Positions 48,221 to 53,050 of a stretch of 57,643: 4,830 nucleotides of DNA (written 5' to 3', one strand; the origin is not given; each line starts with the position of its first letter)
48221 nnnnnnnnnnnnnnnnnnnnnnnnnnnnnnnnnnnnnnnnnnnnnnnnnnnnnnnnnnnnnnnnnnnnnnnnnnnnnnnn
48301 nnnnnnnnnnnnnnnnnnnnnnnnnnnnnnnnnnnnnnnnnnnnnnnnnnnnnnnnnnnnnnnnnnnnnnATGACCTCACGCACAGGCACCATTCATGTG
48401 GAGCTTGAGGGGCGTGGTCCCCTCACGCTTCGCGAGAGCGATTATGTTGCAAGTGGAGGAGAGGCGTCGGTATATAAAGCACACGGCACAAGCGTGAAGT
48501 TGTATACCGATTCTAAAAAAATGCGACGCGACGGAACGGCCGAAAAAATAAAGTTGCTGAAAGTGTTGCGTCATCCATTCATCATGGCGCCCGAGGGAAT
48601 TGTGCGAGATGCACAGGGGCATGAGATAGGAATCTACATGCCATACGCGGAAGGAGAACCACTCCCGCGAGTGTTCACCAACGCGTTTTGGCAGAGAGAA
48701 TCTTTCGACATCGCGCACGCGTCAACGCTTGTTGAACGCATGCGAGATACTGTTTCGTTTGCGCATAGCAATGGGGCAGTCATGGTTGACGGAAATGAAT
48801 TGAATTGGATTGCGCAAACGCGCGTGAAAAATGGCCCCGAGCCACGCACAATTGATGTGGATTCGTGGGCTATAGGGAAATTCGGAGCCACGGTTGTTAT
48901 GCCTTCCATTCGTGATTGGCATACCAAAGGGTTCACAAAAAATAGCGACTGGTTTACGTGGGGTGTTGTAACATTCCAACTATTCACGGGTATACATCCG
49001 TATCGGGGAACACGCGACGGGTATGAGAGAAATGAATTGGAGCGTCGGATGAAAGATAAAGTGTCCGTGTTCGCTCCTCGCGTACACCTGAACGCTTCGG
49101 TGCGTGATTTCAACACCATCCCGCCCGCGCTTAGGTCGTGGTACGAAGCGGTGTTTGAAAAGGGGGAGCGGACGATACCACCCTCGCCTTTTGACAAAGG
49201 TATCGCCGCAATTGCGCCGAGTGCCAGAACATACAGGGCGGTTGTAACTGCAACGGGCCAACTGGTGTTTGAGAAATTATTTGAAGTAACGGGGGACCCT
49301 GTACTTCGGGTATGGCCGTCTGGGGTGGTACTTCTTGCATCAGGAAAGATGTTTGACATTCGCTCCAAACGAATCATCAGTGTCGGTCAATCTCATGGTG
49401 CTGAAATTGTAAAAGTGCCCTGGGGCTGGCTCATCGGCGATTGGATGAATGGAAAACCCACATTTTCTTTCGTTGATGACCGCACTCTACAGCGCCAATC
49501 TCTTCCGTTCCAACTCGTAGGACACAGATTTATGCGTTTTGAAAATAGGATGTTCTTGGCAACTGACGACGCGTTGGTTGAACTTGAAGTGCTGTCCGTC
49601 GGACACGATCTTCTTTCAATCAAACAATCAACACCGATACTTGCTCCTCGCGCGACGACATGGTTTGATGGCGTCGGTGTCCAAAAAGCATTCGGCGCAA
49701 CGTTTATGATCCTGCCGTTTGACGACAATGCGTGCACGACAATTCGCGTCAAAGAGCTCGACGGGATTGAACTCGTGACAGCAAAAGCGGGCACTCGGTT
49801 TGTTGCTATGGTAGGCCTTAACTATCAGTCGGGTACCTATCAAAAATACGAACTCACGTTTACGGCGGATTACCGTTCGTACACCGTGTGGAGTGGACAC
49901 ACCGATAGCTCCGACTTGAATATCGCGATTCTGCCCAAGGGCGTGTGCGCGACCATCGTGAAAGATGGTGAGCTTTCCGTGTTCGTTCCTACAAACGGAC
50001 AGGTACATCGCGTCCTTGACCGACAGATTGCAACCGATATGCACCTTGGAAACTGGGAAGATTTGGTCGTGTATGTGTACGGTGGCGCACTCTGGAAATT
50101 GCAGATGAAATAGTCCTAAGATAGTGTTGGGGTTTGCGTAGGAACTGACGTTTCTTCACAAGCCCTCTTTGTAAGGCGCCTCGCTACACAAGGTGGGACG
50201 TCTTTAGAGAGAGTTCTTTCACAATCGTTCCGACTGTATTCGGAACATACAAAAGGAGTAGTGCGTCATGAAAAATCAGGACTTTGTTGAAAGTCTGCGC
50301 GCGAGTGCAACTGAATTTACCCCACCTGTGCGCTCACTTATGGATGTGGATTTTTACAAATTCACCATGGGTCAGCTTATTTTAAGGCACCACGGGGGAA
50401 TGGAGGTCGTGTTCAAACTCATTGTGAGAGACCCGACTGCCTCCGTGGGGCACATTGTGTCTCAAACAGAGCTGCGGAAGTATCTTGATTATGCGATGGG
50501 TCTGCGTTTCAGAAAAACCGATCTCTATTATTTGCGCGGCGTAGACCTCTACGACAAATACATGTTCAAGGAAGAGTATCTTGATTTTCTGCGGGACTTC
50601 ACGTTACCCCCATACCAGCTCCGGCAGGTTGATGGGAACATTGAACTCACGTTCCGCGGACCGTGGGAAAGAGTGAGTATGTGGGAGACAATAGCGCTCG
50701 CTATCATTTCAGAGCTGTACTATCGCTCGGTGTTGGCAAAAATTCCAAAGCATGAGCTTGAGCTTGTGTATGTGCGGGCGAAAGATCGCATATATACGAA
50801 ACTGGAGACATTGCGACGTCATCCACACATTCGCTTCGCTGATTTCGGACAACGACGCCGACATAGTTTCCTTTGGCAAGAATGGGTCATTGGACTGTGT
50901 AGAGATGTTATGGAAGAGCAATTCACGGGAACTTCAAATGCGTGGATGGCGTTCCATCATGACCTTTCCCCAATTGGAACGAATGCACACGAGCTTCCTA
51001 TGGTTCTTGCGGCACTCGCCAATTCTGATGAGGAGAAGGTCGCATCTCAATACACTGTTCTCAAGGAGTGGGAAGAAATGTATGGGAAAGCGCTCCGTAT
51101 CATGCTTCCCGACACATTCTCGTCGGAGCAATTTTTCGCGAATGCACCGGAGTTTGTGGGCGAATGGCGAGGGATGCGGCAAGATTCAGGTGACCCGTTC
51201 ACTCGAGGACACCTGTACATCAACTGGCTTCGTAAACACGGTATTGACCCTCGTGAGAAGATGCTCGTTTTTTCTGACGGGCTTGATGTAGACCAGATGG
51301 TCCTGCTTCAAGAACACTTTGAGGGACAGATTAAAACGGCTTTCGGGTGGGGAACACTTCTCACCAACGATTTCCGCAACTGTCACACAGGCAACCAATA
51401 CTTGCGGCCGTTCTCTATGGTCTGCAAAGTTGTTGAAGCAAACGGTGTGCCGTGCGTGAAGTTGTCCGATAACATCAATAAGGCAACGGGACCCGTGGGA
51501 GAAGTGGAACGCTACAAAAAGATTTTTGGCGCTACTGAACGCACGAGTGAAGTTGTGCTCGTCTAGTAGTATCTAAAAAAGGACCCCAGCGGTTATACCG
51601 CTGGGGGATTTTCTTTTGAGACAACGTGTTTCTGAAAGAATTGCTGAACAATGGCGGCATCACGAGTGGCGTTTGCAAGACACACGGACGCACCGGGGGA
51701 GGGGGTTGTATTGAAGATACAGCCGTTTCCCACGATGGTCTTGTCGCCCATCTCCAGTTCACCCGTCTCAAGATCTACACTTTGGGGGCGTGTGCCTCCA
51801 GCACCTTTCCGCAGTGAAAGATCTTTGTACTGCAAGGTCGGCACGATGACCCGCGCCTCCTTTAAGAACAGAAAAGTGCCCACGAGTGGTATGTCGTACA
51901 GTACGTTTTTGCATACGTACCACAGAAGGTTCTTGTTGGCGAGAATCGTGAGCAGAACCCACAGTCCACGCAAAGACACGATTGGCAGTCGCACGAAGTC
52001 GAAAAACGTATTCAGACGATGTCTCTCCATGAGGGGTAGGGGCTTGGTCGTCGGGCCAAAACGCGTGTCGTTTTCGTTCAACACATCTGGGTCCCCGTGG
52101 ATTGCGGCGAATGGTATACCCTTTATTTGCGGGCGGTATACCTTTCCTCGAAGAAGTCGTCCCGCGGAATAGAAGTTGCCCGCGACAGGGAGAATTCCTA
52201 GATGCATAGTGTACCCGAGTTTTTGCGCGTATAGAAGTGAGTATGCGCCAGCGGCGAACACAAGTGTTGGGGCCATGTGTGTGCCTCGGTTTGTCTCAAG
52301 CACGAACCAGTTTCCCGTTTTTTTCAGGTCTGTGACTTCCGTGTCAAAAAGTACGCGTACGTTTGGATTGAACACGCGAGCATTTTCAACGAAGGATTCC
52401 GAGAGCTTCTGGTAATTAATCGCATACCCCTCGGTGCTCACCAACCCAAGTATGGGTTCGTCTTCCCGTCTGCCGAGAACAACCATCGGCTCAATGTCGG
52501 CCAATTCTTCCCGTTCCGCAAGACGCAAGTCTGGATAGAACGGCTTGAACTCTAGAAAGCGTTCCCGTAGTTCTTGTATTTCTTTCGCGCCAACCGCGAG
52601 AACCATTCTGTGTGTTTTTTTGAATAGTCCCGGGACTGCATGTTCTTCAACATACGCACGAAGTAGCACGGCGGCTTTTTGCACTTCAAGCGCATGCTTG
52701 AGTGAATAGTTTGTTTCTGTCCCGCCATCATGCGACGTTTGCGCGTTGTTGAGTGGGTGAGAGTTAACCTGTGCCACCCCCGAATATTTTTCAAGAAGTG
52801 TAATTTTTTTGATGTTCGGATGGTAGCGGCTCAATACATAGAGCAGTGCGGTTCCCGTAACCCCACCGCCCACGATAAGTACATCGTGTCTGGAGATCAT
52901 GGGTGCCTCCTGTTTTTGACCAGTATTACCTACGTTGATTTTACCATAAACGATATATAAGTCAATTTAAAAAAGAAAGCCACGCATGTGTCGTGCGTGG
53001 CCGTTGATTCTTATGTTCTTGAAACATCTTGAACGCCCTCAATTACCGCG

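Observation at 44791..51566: A TerY-P-type vWA/PP2C/kinase triad embedded inside an NrtR-headed NAD salvage locus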

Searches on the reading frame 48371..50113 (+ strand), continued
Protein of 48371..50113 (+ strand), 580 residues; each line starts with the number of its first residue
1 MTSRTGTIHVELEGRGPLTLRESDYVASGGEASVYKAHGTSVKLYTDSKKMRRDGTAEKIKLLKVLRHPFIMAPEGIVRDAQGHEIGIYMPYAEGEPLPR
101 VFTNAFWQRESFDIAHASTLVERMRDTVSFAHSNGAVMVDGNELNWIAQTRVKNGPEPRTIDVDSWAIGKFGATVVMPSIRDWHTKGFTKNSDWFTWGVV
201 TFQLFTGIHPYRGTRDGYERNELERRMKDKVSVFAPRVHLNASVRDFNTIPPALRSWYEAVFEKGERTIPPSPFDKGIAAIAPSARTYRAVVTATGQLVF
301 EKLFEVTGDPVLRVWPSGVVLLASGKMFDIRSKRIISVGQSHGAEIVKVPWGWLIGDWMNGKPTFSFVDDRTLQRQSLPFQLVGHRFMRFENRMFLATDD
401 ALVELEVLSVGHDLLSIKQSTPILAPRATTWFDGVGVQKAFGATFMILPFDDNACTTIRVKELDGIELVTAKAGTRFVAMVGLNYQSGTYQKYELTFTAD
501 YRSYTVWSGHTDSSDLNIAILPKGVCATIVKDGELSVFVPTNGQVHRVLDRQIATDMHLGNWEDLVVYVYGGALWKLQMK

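Call 60: search_protein_families(library=padloc, proteins=[window:48371-50113:+], max_evalue=10)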
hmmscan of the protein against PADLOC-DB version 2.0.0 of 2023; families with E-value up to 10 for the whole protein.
window:48371-50113:+ (580 aa): 4 families
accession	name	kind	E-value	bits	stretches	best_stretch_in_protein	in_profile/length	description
PDLC04138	mad6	-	9.2e-06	22.8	2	45-135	84-173/659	mads_6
PDLC04042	PD-T4-6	-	0.0028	15.3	2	188-217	189-218/292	-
PDLC04047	PD-T4-6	-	0.037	11.1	1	189-214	190-215/327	-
PDLC04055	PD-T4-6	-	0.055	10.2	1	191-228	254-291/496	-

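Call 63: search_protein_families(library=pfam, proteins=[L093:8074-8835:+, L093:11060-12838:+, L093:12922-13557:+, L093:14630-15001:+, L093:16896-17504:+, L093:17543-18118:+, L093:18119-18928:+, L093:19723-20940:+, L093:21919-22614:+, L093:23135-23983:+], max_evalue=0.001)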
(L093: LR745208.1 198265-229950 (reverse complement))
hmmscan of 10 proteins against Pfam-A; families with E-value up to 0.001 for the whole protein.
L093:8074-8835:+ (253 aa): 0 families

L093:11060-12838:+ (592 aa): 0 families

L093:12922-13557:+ (211 aa): 0 families

L093:14630-15001:+ (123 aa): 0 families

L093:16896-17504:+ (202 aa): 2 families
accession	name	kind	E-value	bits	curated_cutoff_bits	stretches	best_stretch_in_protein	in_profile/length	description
PF00293.34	NUDIX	-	1.1e-16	61.4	21.1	1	63-164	4-118/134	NUDIX domain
PF14815.12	NUDIX_4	-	4.6e-08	33.3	35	1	65-166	2-100/113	NUDIX domain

L093:17543-18118:+ (191 aa): 1 family
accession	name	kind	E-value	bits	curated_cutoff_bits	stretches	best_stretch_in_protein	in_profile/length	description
PF03235.19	GmrSD_N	-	5.5e-10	40.1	33.2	1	55-121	12-77/199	GmrSD restriction endonuclease, N-terminal domain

L093:18119-18928:+ (269 aa): 1 family
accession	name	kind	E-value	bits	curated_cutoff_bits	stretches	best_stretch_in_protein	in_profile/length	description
PF03235.19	GmrSD_N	-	1.4e-08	35.5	33.2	1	136-201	13-77/199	GmrSD restriction endonuclease, N-terminal domain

L093:19723-20940:+ (405 aa): 1 family
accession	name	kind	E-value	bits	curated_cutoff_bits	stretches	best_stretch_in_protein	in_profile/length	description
PF15891.11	Nuc_deoxyri_tr2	-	1.1e-10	42.3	30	1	20-120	2-104/105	Nucleoside 2-deoxyribosyltransferase like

L093:21919-22614:+ (231 aa): 0 families

L093:23135-23983:+ (282 aa): 2 families
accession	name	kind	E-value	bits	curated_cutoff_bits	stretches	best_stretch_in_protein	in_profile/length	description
PF00149.33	Metallophos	-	4.2e-13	50.6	21.5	1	1-249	1-189/191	Calcineurin-like phosphoesterase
PF12850.12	Metallophos_2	-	8e-05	23.1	27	0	1-125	1-90/154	Calcineurin-like phosphoesterase superfamily domain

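Call 81: get_annotated_region(hit=H2, flank=20000)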
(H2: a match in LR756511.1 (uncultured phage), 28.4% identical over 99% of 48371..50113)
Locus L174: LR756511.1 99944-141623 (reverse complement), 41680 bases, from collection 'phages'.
description: uncultured phage genome assembly, chromosome: 1.
organism: uncultured phage (NCBI taxid 278008)
taxonomy: Viruses; environmental samples
host: -; source: metagenomic; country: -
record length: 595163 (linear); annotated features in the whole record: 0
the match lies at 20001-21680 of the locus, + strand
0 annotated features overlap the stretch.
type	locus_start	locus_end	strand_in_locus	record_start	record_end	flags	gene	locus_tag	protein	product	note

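Call 85: search_protein_families(library=pfam, proteins=[L084:11665-12417:+, L077:11695-12456:+, L089:12900-13560:+], max_evalue=0.001)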
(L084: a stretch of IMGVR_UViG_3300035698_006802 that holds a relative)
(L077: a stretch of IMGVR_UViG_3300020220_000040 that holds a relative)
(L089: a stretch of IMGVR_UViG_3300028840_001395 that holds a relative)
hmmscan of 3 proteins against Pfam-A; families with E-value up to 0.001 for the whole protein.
L084:11665-12417:+ (250 aa): 3 families
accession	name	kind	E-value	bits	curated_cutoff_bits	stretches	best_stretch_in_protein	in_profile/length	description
PF00293.34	NUDIX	-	2.9e-20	73.1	21.1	1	37-156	8-119/134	NUDIX domain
PF21906.2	NrtR_WHD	-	1.3e-13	51.3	27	1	185-247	1-61/61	NrtR DNA-binding winged helix domain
PF19368.5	AraR_C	-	3.1e-07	31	23.8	1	181-248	1-67/82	AraR C-terminal winged HTH domain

L077:11695-12456:+ (253 aa): 3 families
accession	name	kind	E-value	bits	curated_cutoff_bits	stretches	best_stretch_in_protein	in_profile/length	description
PF00293.34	NUDIX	-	4.8e-21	75.6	21.1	1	40-172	7-131/134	NUDIX domain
PF21906.2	NrtR_WHD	-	1.9e-12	47.5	27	1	189-251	1-61/61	NrtR DNA-binding winged helix domain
PF19368.5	AraR_C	-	5.5e-09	36.6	23.8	1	185-251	1-66/82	AraR C-terminal winged HTH domain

L089:12900-13560:+ (220 aa): 4 families
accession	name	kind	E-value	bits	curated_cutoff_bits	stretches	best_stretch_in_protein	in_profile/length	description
PF21906.2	NrtR_WHD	-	2.1e-26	92.3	27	1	145-204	1-61/61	NrtR DNA-binding winged helix domain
PF00293.34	NUDIX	-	1.1e-21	77.7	21.1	1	9-128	8-131/134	NUDIX domain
PF19368.5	AraR_C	-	4.7e-14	52.8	23.8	1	142-218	2-80/82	AraR C-terminal winged HTH domain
PF22327.2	Nudt16-like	-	0.00043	20.7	27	1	31-66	31-67/161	U8 snoRNA-decapping enzyme-like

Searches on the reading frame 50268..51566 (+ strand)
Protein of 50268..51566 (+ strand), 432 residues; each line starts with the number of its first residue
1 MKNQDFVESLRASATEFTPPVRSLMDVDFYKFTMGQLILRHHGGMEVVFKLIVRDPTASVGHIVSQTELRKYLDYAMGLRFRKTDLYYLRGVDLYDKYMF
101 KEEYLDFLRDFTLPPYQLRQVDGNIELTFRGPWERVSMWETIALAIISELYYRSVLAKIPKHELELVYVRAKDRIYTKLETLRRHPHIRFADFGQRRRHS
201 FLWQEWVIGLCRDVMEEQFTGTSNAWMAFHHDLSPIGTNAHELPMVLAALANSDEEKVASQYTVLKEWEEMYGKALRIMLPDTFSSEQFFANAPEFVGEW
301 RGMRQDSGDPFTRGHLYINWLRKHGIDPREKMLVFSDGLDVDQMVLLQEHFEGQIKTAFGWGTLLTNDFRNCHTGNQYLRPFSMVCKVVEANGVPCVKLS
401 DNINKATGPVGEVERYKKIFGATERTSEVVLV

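Call 3: search_protein_families(library=pfam, proteins=[window:50268-51566:+], max_evalue=0.01)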
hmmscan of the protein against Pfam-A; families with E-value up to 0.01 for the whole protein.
window:50268-51566:+ (432 aa): 2 families
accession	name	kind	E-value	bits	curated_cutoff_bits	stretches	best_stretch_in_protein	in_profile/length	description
PF04095.22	NAPRTase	-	1.9e-40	139.5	20.8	1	189-420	2-235/239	Nicotinate phosphoribosyltransferase (NAPRTase) family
PF17767.7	NAPRTase_N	-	2.2e-20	73.7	32.6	1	25-148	1-125/125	Nicotinate phosphoribosyltransferase (NAPRTase) N-terminal domain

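Call 4: search_protein_families(library=padloc, proteins=[window:50268-51566:+], max_evalue=0.01)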
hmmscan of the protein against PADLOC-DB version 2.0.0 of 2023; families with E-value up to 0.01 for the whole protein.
window:50268-51566:+ (432 aa): 0 families

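Call 5: search_protein_families(library=ncbifam, proteins=[window:50268-51566:+], max_evalue=0.01)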
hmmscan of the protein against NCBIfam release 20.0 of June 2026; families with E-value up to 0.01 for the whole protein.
window:50268-51566:+ (432 aa): 9 families
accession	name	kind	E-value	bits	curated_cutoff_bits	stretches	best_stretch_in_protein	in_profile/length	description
NF003704.0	PRK05321.1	subfamily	6.3e-126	420.6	379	1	18-425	7-394/398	nicotinate phosphoribosyltransferase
TIGR01514.1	NAPRTase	equivalog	9e-84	281.8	269.55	1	21-421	2-396/399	nicotinate phosphoribosyltransferase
TIGR01513.1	NAPRTase_put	equivalog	9e-15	54.5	297.4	2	192-410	149-347/452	nicotinate phosphoribosyltransferase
NF006696.0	PRK09243.1-3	equivalog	1.6e-14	53.5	503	2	23-112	12-95/451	nicotinate phosphoribosyltransferase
NF006695.0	PRK09243.1-2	equivalog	4.6e-11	42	469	1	23-112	6-90/480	nicotinate phosphoribosyltransferase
NF009131.0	PRK12484.1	equivalog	4.1e-10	38.9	330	1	25-111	8-88/455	nicotinate phosphoribosyltransferase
NF006694.0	PRK09243.1-1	equivalog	4.1e-05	22.4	663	1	27-114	11-93/485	nicotinate phosphoribosyltransferase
NF006697.0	PRK09243.1-4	equivalog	0.00011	20.9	776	1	28-416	14-364/488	nicotinate phosphoribosyltransferase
NF006698.0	PRK09243.1-5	equivalog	0.0035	16.2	531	1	212-410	180-353/440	nicotinate phosphoribosyltransferase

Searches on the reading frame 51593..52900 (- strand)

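Call 3: search_protein_families(library=pfam, proteins=[window:51593-52900:-], max_evalue=0.01)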
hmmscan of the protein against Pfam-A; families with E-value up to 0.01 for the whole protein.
window:51593-52900:- (435 aa): 4 families
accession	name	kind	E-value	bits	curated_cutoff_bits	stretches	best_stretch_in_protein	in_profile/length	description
PF06039.21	Mqo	-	5.9e-24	84.9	27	1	4-428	2-451/489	Malate:quinone oxidoreductase (Mqo)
PF01266.30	DAO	-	2.6e-21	77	27.9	1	6-246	1-231/353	FAD dependent oxidoreductase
PF13738.12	Pyr_redox_3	-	0.00018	21.3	30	1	180-221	95-136/305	Pyridine nucleotide-disulphide oxidoreductase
PF07992.20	Pyr_redox_2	-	0.005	16.7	26.1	0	6-219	2-109/291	Pyridine nucleotide-disulphide oxidoreductase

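Call 5: search_protein_families(library=ncbifam, proteins=[window:51593-52900:-], max_evalue=0.01)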
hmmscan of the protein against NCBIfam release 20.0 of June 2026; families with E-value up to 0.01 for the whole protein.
window:51593-52900:- (435 aa): 27 families (the best 25 are shown)
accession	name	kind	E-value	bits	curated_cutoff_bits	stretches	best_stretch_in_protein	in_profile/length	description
NF003611.0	PRK05257.3-2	subfamily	1.7e-23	83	499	1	3-426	4-452/497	malate:quinone oxidoreductase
TIGR01320.1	mal_quin_oxido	equivalog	5.6e-19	68.2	549.95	1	6-285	2-313/482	malate dehydrogenase (quinone)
NF003606.0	PRK05257.2-1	subfamily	1.9e-18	66.7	425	1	4-408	10-441/497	malate:quinone oxidoreductase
NF008726.1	PRK11728.1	equivalog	2.3e-18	66.2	299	1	6-409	2-382/389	L-2-hydroxyglutarate oxidase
NF003612.0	PRK05257.3-3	equivalog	1.2e-17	63.6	742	1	3-246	10-279/498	malate:quinone oxidoreductase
NF009875.0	PRK13339.1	subfamily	7.9e-17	61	623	1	4-283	6-318/498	malate:quinone oxidoreductase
NF003610.0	PRK05257.3-1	equivalog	1.4e-16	60.2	745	1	4-246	9-276/495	malate:quinone oxidoreductase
NF003613.0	PRK05257.3-4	subfamily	2.7e-16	59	728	1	4-243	5-270/494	malate:quinone oxidoreductase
NF033460.1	glycerol3P_ox_II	equivalog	4e-16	59.1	460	1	5-230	2-217/361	type 2 glycerol-3-phosphate oxidase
NF003604.0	PRK05257.1-3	subfamily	1.6e-15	56.4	737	1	3-245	6-273/500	malate:quinone oxidoreductase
NF003607.0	PRK05257.2-3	equivalog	8.2e-15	54.4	734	1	3-243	11-274/497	malate:quinone oxidoreductase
NF003605.0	PRK05257.1-4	subfamily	1.7e-14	53.1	666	1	5-244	31-297/545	malate:quinone oxidoreductase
NF003608.0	PRK05257.2-4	subfamily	2.5e-14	52.5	733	1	4-243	8-273/498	malate:quinone oxidoreductase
NF003614.0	PRK05257.3-5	equivalog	1.6e-12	46.7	850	1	4-243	10-275/499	malate:quinone oxidoreductase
NF040844.1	Lac_Quin_Ox_NO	exception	5e-12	45.1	915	1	6-246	2-268/489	L-lactate dehydrogenase (quinone)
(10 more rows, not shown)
